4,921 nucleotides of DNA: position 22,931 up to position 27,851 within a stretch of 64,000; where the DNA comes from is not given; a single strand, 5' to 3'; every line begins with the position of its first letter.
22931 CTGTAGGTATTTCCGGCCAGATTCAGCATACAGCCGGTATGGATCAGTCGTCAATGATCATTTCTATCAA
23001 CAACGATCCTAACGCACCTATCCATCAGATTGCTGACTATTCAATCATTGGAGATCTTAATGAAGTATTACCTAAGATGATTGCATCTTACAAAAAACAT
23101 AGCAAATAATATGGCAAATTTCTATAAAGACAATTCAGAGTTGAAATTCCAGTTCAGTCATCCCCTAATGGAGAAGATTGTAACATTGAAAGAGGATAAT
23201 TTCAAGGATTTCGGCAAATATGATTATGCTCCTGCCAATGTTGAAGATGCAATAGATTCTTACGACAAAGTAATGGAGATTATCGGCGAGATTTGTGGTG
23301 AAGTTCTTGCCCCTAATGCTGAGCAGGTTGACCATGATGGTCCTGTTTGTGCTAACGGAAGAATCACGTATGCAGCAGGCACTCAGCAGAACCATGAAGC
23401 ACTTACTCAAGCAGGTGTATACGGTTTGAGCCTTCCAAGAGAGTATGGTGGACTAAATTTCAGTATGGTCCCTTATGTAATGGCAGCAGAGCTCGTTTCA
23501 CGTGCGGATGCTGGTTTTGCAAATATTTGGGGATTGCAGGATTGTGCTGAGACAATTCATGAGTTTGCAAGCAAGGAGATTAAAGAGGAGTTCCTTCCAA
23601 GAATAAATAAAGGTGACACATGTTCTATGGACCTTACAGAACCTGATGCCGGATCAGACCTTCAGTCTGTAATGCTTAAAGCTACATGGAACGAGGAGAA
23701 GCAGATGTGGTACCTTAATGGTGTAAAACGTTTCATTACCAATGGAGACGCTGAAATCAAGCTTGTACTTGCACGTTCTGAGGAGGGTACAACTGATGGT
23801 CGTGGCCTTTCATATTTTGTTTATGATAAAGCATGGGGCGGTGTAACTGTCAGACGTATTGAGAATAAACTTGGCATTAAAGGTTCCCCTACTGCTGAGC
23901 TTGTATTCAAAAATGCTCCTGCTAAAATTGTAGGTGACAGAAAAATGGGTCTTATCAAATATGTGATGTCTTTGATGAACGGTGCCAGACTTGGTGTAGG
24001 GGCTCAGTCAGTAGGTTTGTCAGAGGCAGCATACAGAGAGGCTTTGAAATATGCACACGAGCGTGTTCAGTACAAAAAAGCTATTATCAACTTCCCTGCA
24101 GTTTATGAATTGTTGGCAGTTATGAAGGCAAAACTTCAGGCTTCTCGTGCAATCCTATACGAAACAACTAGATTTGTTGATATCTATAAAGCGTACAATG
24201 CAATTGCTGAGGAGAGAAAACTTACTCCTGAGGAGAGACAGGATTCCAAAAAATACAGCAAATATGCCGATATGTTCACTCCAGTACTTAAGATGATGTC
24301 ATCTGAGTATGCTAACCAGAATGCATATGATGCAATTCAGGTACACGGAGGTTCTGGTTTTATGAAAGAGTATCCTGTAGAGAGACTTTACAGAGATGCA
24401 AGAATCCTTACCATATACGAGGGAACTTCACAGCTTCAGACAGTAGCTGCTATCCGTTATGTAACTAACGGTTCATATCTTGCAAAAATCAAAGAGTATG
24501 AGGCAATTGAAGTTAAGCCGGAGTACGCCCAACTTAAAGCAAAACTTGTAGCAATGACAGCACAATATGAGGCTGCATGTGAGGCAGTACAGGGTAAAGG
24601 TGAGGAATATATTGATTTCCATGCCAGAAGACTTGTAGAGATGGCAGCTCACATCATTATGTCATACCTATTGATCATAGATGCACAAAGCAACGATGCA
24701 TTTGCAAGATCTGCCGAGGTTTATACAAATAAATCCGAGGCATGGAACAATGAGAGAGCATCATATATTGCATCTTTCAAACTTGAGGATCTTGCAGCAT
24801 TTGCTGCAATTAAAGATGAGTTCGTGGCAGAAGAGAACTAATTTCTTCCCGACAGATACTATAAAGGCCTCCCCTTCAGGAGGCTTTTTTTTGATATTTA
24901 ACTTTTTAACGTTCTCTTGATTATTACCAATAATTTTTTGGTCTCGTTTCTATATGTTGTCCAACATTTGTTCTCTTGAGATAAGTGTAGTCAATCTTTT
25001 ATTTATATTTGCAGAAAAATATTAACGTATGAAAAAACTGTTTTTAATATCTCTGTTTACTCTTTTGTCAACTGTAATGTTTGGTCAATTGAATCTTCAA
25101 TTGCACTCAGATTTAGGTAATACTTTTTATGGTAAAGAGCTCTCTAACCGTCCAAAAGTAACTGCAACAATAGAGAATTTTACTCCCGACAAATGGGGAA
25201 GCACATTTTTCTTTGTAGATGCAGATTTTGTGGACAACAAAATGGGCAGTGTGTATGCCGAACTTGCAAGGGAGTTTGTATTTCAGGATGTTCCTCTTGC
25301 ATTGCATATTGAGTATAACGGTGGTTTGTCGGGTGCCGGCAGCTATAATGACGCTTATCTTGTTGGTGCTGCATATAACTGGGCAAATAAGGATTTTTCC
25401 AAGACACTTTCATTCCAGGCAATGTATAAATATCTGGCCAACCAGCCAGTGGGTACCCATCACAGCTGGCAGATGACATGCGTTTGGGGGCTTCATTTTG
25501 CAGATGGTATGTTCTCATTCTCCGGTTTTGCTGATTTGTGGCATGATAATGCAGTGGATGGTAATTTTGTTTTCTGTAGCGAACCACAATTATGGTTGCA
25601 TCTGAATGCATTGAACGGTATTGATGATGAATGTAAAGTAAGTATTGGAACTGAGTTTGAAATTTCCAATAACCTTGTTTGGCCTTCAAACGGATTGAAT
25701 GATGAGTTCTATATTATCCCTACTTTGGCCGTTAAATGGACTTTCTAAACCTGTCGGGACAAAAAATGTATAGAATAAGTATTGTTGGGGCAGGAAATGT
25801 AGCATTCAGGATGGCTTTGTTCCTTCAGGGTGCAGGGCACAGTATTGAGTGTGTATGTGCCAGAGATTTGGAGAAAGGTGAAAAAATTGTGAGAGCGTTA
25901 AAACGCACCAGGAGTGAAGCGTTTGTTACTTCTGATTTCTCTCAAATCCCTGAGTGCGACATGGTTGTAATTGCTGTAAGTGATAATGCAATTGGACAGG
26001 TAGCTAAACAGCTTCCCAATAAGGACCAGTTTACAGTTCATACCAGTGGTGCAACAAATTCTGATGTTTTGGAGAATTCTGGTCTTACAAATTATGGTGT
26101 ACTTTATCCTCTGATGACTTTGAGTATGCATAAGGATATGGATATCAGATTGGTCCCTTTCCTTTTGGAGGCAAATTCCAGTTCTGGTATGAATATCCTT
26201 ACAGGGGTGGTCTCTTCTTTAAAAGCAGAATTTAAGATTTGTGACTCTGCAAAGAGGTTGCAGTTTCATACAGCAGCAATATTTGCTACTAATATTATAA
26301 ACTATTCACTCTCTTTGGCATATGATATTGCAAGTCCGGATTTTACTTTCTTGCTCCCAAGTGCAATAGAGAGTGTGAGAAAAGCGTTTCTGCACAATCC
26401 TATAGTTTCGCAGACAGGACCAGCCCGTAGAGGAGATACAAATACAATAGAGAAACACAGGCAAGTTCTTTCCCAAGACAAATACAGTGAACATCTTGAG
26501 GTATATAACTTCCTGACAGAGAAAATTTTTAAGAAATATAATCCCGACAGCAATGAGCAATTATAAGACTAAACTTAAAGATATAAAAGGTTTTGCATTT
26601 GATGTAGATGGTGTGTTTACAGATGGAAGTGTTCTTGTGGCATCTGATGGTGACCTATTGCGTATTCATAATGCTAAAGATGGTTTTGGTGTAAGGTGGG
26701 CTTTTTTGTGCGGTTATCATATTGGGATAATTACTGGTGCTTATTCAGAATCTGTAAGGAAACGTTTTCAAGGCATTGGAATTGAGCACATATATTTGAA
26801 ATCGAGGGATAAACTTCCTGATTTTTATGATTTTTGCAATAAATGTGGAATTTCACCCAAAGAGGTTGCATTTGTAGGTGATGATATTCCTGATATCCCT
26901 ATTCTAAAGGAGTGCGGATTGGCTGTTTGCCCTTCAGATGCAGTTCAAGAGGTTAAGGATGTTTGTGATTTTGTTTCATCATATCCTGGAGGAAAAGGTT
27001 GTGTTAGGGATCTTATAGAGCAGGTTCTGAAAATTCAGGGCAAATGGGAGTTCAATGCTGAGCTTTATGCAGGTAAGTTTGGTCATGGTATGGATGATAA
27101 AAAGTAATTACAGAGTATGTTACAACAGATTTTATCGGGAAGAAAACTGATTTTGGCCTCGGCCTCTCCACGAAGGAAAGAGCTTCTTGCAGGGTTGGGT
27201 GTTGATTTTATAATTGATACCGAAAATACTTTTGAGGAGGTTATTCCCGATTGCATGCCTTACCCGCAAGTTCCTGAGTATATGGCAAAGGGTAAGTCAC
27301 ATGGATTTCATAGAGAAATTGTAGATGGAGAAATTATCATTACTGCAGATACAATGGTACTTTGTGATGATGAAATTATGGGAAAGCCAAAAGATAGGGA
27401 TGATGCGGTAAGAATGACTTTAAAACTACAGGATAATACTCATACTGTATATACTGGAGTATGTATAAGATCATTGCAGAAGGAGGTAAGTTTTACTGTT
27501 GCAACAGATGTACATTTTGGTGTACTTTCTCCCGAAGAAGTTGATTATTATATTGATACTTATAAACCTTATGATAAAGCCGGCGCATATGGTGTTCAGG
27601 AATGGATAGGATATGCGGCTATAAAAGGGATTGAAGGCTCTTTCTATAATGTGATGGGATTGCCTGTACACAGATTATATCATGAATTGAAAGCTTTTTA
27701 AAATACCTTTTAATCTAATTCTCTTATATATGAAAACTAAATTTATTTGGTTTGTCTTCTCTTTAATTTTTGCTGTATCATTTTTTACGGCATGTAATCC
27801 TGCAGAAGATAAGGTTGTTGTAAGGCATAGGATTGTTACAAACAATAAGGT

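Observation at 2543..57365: The word TCCCGAC(A/G) is about 10-fold over-represented, independent of strand and reading frame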

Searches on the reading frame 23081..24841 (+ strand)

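Call 6: search_protein_families(library=ncbifam, proteins=[window:23081-24841:+])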
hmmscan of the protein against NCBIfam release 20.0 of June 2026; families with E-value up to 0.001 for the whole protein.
window:23081-24841:+ (586 aa): 20 families
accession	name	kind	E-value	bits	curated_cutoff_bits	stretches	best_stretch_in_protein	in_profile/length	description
NF042972.1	AcrlCoAredClosAcrC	equivalog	1.2e-70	238.2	640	1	64-461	12-376/378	acryloyl-CoA reductase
NF058590.1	AcCoDHFadEBacil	equivalog_domain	1.4e-54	185.7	600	1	108-499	59-442/586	acyl-CoA dehydrogenase FadE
NF042439.1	SulpropCoADesulf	equivalog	2.9e-48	164.5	600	1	103-453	28-362/379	3-sulfinopropanoyl-CoA desulfinase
NF043006.1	CyhCrbnylCoADH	equivalog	6e-45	153.8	650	1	106-461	42-375/380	cyclohexane-1-carbonyl-CoA dehydrogenase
NF008997.0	PRK12341.1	equivalog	1.3e-42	146.2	537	2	103-364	41-303/382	acyl-CoA dehydrogenase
NF045552.1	GlutCoADH_Des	equivalog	1.2e-41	143.3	470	2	105-370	43-311/387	glutaryl-CoA dehydrogenase Acd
NF053553.1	prodigi_MBC_PigA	equivalog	9.8e-37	127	500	1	99-454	36-372/381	prodigiosin MBC biosynthesis dehydrogenase PigA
NF045652.1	ProlPCPDhRedW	equivalog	5.2e-35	121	650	1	106-458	38-370/376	L-prolyl-[peptidyl-carrier protein] dehydrogenase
NF002885.1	PRK03354.1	equivalog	1e-28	100.4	540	1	106-363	44-299/378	crotonobetainyl-CoA dehydrogenase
NF052270.1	Staph_DH_FadE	equivalog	2.1e-28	99.2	600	2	156-361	114-317/400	acyl-CoA dehydrogenase FadE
NF008594.0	PRK11561.1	equivalog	1.6e-23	82.8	545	1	177-482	176-460/540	isovaleryl-CoA dehydrogenase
TIGR03207.1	cyc_hxne_CoA_dh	equivalog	4.9e-21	74.9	575.35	1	108-363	41-298/372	cyclohexanecarboxyl-CoA dehydrogenase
TIGR03204.1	pimC_large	equivalog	6.9e-18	64.7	623.85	1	115-354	56-293/395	pimeloyl-CoA dehydrogenase large subunit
NF049984.1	Rv1679_FadE16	equivalog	4.8e-17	62.2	600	1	103-365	28-292/371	Rv1679 family acyl-CoA dehydrogenase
NF007000.1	PRK09463.1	subfamily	1.9e-13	49.6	600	1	105-368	79-363/726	acyl-CoA dehydrogenase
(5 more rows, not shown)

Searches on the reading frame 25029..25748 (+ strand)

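Call 32: search_protein_families(library=pfam, proteins=[window:25029-25748:+], max_evalue=0.00001)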
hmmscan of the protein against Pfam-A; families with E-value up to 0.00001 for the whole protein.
window:25029-25748:+ (239 aa): 1 family
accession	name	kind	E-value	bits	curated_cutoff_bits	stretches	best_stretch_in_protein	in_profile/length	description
PF16412.11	DUF5020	-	5.1e-87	291.5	36.7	1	22-239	3-212/212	Domain of unknown function (DUF5020)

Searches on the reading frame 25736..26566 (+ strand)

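Call 33: search_protein_families(library=pfam, proteins=[window:25736-26566:+], max_evalue=0.00001)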
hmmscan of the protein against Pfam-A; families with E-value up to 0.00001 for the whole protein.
window:25736-26566:+ (276 aa): 2 families
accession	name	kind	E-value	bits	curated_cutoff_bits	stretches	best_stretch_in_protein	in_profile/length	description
PF10728.14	DUF2520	-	2.1e-22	79.6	25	1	140-263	1-124/125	Domain of unknown function (DUF2520)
PF03807.23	F420_oxidored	-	6e-08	33.6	21.6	1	13-97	1-85/94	NADP oxidoreductase coenzyme F420-dependent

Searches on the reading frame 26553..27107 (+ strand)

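Call 33: search_protein_families(library=pfam, proteins=[window:26553-27107:+], max_evalue=0.00001)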
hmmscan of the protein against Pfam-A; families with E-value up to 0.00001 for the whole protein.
window:26553-27107:+ (184 aa): 2 families
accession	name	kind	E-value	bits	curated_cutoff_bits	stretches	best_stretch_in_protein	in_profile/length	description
PF00702.32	Hydrolase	-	2.6e-10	41.5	26.4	1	54-122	114-191/191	haloacid dehalogenase-like hydrolase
PF08282.18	Hydrolase_3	-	3.1e-07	30.8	20.9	1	80-143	181-244/255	haloacid dehalogenase-like hydrolase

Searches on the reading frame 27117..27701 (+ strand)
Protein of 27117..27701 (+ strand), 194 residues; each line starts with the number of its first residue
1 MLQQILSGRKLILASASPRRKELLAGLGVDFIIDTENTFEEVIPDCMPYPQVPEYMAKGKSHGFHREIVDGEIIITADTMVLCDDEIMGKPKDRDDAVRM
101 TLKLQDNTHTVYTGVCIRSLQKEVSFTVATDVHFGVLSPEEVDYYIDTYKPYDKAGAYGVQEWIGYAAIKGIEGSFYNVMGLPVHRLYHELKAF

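Call 33: search_protein_families(library=pfam, proteins=[window:27117-27701:+], max_evalue=0.00001)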
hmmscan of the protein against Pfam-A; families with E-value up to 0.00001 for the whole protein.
window:27117-27701:+ (194 aa): 1 family
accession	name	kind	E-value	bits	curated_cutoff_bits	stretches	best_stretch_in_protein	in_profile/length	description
PF02545.19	Maf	-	3.6e-55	187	27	1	10-193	1-186/187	Maf-like protein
